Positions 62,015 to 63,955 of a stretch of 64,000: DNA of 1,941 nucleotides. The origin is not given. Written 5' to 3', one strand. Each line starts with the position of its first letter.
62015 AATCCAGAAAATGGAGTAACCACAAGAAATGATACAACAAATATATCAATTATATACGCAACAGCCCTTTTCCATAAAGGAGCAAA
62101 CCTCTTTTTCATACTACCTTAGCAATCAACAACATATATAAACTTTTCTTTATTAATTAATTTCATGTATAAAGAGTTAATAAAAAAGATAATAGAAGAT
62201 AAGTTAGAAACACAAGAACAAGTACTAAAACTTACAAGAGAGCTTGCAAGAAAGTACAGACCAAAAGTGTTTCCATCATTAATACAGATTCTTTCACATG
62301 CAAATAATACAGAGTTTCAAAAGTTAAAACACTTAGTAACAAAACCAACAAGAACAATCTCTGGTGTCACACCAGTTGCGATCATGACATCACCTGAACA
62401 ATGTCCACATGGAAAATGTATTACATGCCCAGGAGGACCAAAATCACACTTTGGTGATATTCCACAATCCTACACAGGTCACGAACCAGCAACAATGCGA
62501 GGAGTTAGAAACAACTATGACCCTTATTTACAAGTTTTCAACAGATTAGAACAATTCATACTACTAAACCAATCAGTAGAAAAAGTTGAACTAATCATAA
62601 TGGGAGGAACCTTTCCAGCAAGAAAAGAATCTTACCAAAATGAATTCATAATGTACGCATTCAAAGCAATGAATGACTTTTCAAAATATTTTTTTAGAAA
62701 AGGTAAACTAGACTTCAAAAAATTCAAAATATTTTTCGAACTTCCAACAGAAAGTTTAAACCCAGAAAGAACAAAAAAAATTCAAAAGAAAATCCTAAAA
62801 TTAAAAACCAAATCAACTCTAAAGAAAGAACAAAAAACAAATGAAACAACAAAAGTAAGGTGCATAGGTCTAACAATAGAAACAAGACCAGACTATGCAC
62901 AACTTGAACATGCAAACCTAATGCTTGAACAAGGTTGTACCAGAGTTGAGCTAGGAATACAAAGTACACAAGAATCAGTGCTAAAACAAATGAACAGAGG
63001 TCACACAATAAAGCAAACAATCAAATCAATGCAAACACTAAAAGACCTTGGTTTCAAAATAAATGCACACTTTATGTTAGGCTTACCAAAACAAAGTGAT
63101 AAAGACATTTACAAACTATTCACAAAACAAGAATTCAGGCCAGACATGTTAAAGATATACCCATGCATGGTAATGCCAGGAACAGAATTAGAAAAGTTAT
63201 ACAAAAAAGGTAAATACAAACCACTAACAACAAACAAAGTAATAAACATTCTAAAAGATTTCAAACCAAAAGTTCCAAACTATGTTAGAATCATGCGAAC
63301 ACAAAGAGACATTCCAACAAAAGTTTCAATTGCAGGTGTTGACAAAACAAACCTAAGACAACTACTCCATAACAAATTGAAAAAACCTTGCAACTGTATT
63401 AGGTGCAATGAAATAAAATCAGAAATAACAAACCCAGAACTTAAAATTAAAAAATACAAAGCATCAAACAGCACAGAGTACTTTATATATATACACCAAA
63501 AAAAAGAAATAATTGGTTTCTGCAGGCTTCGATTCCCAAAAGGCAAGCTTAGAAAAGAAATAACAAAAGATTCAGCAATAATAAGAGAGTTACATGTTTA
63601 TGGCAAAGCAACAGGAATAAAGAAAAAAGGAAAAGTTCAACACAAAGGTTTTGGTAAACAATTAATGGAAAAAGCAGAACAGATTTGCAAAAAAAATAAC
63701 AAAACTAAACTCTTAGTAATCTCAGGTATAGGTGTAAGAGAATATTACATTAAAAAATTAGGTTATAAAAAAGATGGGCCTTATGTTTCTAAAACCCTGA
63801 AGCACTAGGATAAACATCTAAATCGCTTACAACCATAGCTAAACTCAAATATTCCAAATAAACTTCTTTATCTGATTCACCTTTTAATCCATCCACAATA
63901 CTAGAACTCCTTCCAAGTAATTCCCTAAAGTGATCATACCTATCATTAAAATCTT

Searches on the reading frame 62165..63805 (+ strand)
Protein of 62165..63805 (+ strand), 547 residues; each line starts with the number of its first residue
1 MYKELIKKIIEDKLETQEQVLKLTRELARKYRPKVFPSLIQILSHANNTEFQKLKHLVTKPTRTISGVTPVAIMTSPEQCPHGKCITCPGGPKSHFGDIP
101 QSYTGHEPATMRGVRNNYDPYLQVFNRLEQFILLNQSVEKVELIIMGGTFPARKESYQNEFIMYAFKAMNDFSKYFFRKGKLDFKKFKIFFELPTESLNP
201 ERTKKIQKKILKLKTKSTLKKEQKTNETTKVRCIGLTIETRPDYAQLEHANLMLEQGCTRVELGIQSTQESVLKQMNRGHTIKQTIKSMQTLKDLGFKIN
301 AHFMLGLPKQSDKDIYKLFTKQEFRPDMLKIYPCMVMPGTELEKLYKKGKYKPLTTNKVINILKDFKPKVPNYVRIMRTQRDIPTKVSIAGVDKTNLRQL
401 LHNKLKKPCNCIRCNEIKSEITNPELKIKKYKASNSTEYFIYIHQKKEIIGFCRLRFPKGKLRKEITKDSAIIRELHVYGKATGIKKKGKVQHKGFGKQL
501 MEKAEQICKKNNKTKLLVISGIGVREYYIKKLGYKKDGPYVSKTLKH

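Call 61: search_protein_families(library=pfam, proteins=[window:62165-63805:+], max_evalue=0.00001)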
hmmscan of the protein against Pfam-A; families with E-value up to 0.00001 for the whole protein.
window:62165-63805:+ (547 aa): 3 families
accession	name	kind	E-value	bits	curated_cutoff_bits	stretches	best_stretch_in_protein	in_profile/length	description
PF16199.10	Radical_SAM_C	-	3e-22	79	31.9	1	326-407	1-85/85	Radical_SAM C-terminal domain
PF04055.27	Radical_SAM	-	2.2e-16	60.9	29.5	1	213-318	73-162/166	Radical SAM superfamily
PF23613.1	ELP3_N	-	1.8e-07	31.4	27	1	3-65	6-70/70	ELP3 N-terminal domain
